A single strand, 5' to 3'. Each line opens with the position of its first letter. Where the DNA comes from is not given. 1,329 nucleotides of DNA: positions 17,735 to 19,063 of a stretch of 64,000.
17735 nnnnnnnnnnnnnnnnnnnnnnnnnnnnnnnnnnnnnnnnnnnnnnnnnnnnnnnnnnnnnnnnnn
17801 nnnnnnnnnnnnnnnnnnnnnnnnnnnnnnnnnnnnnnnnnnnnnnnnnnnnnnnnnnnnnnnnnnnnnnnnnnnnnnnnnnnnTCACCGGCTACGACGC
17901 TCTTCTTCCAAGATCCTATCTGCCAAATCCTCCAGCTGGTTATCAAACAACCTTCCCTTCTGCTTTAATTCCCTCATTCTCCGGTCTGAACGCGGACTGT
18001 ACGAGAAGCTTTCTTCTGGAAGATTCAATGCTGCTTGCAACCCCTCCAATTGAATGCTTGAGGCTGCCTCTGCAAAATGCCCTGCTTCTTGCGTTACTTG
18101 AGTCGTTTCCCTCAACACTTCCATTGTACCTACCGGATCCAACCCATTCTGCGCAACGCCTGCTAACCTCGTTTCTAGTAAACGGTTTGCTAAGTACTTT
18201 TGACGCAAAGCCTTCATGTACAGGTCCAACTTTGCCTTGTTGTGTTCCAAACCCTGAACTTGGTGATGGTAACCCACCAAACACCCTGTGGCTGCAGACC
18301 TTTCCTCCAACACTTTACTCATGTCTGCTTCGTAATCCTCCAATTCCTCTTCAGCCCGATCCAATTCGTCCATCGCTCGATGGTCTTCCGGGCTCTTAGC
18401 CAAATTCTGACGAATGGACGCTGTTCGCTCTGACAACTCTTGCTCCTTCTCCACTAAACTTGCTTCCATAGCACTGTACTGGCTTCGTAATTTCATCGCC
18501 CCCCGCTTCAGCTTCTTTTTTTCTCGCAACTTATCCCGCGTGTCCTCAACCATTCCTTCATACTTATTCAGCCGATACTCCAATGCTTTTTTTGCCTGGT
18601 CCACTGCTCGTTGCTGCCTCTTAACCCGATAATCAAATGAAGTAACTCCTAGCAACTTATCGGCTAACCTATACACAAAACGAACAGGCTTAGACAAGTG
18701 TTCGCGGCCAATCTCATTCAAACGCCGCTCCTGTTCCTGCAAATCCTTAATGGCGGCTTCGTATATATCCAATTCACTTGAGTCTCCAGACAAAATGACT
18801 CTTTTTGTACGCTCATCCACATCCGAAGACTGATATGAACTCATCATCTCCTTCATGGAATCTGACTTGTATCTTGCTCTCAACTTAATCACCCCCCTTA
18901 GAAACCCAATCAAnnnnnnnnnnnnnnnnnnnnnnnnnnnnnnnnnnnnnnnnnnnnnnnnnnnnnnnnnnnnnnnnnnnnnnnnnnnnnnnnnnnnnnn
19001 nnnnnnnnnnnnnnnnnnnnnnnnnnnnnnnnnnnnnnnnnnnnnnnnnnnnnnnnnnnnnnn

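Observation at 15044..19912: GC-rich, translationally coupled six-gene cassette: 2 membrane proteins, coiled-coil protein, AAA+ ATPase, propeptide-bearing cytoplasmic S8 subtilase, small protein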

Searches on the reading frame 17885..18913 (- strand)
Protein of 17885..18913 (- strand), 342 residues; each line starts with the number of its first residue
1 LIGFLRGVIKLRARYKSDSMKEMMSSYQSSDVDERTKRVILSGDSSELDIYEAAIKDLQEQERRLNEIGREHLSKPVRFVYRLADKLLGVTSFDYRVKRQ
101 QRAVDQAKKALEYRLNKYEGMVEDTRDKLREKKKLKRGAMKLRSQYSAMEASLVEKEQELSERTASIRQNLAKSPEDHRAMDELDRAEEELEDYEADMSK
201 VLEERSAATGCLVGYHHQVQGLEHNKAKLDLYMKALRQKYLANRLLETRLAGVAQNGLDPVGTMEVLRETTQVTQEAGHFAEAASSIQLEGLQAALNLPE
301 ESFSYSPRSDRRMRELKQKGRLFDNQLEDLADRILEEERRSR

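Call 3: search_protein_families(library=pfam, proteins=[window:17885-18913:-], max_evalue=0.1)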
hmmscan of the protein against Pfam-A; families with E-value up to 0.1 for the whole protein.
window:17885-18913:- (342 aa): 1 family
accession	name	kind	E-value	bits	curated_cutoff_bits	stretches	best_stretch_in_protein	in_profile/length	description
PF03958.22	Secretin_N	-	0.062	14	28.2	0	32-58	37-63/69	Bacterial type II/III secretion system short domain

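Call 4: search_protein_families(library=padloc, proteins=[window:17885-18913:-], max_evalue=0.1)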
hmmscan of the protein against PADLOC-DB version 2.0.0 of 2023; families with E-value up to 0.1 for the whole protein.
window:17885-18913:- (342 aa): 1 family
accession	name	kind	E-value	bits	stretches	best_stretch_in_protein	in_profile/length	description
PDLC03865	LmuB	-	0.003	13.8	1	28-229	233-425/1007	-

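Call 5: search_protein_families(library=ncbifam, proteins=[window:17885-18913:-], max_evalue=0.1)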
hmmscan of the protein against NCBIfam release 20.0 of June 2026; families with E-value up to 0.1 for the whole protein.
window:17885-18913:- (342 aa): 3 families
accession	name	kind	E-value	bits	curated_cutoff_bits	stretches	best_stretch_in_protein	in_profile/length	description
TIGR02168.1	SMC_prok_B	equivalog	0.039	11.7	567.35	1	46-283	302-543/1181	chromosome segregation protein SMC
TIGR02169.1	SMC_prok_A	equivalog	0.045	11.4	729.4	1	51-239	268-450/1165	chromosome segregation protein SMC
NF003034.1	PRK03918.1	equivalog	0.099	10.6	700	1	17-203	178-362/878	DNA double-strand break repair ATPase Rad50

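Call 19: search_solved_structures(query=A1, max_evalue=10, show_alignments=0)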
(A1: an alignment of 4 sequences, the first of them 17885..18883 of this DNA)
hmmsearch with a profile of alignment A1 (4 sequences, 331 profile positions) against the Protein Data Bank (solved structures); distinct sequences matched with E-value up to 10: 16.
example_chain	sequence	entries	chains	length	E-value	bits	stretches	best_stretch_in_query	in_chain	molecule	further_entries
9rgw_A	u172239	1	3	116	0.0099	18.4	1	126-225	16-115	sc-apCC3-CW2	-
9rgz_A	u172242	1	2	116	0.012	18.1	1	126-225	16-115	sc-apCC3-CW-2NTT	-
9rgv_A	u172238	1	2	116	0.017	17.6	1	126-225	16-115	sc-apCC3-CW1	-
9rgx_A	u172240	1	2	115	0.032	16.7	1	126-221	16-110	sc-apCC3-ACW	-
5gam_A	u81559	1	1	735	0.083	15.3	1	54-107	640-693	Pre-mRNA-splicing factor 8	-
1yc9_A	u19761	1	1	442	0.098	15.1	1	51-119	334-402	multidrug resistance protein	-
6ec0_A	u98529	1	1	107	0.13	14.7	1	155-240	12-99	Keratin 1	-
6e2j_A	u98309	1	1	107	0.16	14.4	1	156-240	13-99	Keratin, type II cytoskeletal 1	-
3jb9_A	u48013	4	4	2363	0.21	14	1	53-106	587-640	Pre-mRNA-splicing factor spp42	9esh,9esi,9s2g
9rgy_A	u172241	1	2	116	0.23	13.9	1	127-223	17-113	sc-apCC3-CW-0NTT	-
5gm6_A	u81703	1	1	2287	0.29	13.6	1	54-107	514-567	Pre-mRNA-splicing factor 8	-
3jcm_A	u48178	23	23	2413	0.3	13.5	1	54-107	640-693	Pre-mRNA-splicing factor 8 | Pre-mRNA-splicing factor Prp8 | PRP8 isoform 1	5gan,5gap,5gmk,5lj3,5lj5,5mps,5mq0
5lqw_A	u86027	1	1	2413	0.3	13.5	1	54-107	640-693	Pre-mRNA-splicing factor 8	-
2q6q_A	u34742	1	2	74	0.35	13.3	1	108-171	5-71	Spindle pole body component SPC42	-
8ro0_A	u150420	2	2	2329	0.46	12.9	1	53-106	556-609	Pre-mRNA-splicing factor 8 homolog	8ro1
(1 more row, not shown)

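Call 23: find_homologous_proteins(query=A1, max_evalue=0.001)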
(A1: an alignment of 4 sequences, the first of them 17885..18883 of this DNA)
Query A1 (4 sequences) (332 aa, profile of the alignment): 5 proteins with E <= 0.001 among 8000 candidates.
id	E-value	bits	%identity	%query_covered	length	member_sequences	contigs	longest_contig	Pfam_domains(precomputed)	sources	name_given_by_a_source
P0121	9.9e-196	668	55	100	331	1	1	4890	-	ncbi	-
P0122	1.7e-183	627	56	99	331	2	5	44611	-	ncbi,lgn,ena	ncbi:MAG: hypothetical protein AABX70_02560 [Nanoarchaeota archaeon]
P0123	2.1e-178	611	100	100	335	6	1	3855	-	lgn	-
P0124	1.1e-142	493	52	99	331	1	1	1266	-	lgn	-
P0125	1.9e-124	433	51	96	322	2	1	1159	-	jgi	-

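Call 24: find_related_loci(query=A1, collection=genome_contigs, flank=10000)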
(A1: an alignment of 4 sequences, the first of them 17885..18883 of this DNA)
Query A1 (332 aa) in genome_contigs; peptide patterns used: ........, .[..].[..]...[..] (x = any residue, [..] = any of these).
370 stretches matched a pattern; 2 encode a relative of the query (tblastn E <= 1e-3); 2 distinct loci.
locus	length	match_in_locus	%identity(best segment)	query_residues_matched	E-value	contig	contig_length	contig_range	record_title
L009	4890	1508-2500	55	1-331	2e-117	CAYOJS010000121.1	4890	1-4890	MAG TPA_asm: uncultured Methanosarcinales archaeon isolate SRP050083_co3_649 genome assembly, contig: NODE_23732_length_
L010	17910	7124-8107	56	1-328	1e-126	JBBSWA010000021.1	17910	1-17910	MAG: Nanoarchaeota archaeon isolate H51-bin340_1 H51_bin340_1_000000000021, whole genome shotgun sequence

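Call 43: search_protein_families(library=phrogs, proteins=[window:17885-18883:-], max_evalue=0.1)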
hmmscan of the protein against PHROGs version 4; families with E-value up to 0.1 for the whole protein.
window:17885-18883:- (332 aa): 0 families

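Call 45: predict_structure(alignment_id=A5)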
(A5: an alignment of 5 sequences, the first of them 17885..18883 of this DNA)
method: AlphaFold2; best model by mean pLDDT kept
length: 332 residues; sequences in the alignment: 5
mean_pLDDT: 65.1   pTM: 0.48
mean pLDDT of the five models: 65.1, 61.2, 61.2, 59.8, 59.3
residues with pLDDT >= 90: 71; 70-90: 85; 50-70: 50; < 50: 126
segments of 3 or more residues with pLDDT < 50: 1-22, 26-44, 54-81, 247-300
pLDDT, mean of each block of 10 residues (from residue 1): 38 42 48 44 51 47 44 42 60 72 80 89 93 93 92 92 89 92 91 89 87 81 73 67 53 40 34 37 35 38 60 77 83 59
secondary structure, 60 per line:
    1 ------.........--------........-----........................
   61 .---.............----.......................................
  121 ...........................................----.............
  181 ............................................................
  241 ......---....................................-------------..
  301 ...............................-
elements in order: H7-15 H24-31 H37-61 H65-77 H82-163 H168-246 H250-285 H299-331

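Call 49: fold_search(model_id=the predicted structure, library=pdb)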
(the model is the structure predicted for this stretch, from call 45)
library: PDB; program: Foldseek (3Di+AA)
matches with E <= 10: 632; with E <= 0.001: 0
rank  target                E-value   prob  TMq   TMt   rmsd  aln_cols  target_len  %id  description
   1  5xg2                  1.9e-03  1.00  0.30  0.39  27.0       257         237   17  Crystal structure of a coiled-coil segment (residues 345-468 and 694-814) of Pyrococcus yayanosii Smc (released 2017-06-07)
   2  8wjo_B                1.9e-02  1.00  0.40  0.47  36.1       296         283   15  Cryo-EM structure of 8-subunit Smc5/6 arm region (released 2024-06-26)
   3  9a69_B                2.0e-02  0.98  0.36  0.21  55.9       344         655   12  Integrative model of MCPB-MCPC by crosslinking MS and deep learning (released 2024-09-18)
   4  7nna                  2.2e-02  0.98  0.26  0.38  26.2       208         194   12  Toxin Import Through the Antibiotic Efflux Channel TolC (released 2021-07-07)
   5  5nnv_D                3.0e-02  0.90  0.24  0.31  30.1       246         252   13  Structure of a Bacillus subtilis Smc coiled coil middle fragment (released 2017-06-21)
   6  8i4v_A                3.1e-02  0.94  0.30  0.32  37.2       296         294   11  Cryo-EM structure of 5-subunit Smc5/6 arm region (released 2024-06-26)
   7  8tzl_E                3.9e-02  0.96  0.25  0.24  14.0       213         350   16  Cryo-EM structure of Vibrio cholerae FtsE/FtsX/EnvC complex, full-length (released 2023-12-20)
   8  2ch7_A                4.1e-02  0.99  0.39  0.42  47.3       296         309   14  Crystal structure of the cytoplasmic domain of a bacterial chemoreceptor from Thermotoga maritima (released 2006-04-18)
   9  3zx6_B                4.3e-02  0.94  0.30  0.32  34.0       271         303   12  Structure of Hamp(AF1503)-Tsr fusion - Hamp (A291V) mutant (released 2012-02-29)
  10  8i21_B                5.3e-02  0.85  0.26  0.32  31.5       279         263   15  Cryo-EM structure of 6-subunit Smc5/6 arm region (released 2024-06-26)
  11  8i4v_B                5.9e-02  0.96  0.33  0.39  24.2       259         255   10  Cryo-EM structure of 5-subunit Smc5/6 arm region (released 2024-06-26)
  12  6ixe                  6.6e-02  0.84  0.20  0.29  22.6       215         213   12  Crystal structure of SeMet apo SH3BP5 (I41) (released 2019-03-20)
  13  6ixg_B                7.3e-02  0.99  0.27  0.40  23.6       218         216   13  Crystal structure of native apo SH3BP5 (P41) (released 2019-03-20)
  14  6djl_E                8.6e-02  0.99  0.30  0.43  24.6       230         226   12  Crystal structure of the Rab11 GEF SH3BP5 bound to nucleotide free Rab11A (released 2018-09-26)
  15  4ilo_A                8.6e-02  0.87  0.26  0.32  10.6       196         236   14  2.12A resolution structure of CT398 from Chlamydia trachomatis (released 2014-01-01)
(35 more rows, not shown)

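Call 60: search_protein_representatives(alignment_id=A5)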
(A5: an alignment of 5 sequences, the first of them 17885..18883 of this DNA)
Query: 5 sequences, 331 profile positions. Proteins with E-value up to 0.001 (for the whole library): 15; up to 1e-10: 5; up to 1e-30: 3. The best 15 are listed.
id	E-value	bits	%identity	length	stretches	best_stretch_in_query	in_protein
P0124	1.9e-178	609.1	-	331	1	1-330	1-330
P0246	2.6e-79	283.2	-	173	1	174-330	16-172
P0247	1.4e-54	201.9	-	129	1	204-330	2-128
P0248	6.1e-12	61.7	-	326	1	38-311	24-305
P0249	2.6e-11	59.7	-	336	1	4-328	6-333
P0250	1.2e-10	57.5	-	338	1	1-237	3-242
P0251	1.4e-10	57.3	-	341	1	19-243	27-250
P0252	2.7e-10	56.3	-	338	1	2-309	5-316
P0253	3.9e-10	55.8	-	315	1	52-330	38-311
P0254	5.0e-08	48.9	-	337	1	34-231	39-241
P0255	9.5e-08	48.0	-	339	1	1-202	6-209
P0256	1.6e-06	43.9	-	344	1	1-327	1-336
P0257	1.3e-04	37.6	-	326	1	76-310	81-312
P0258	2.2e-04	36.9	-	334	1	1-229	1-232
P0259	1.0e-03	34.7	-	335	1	2-241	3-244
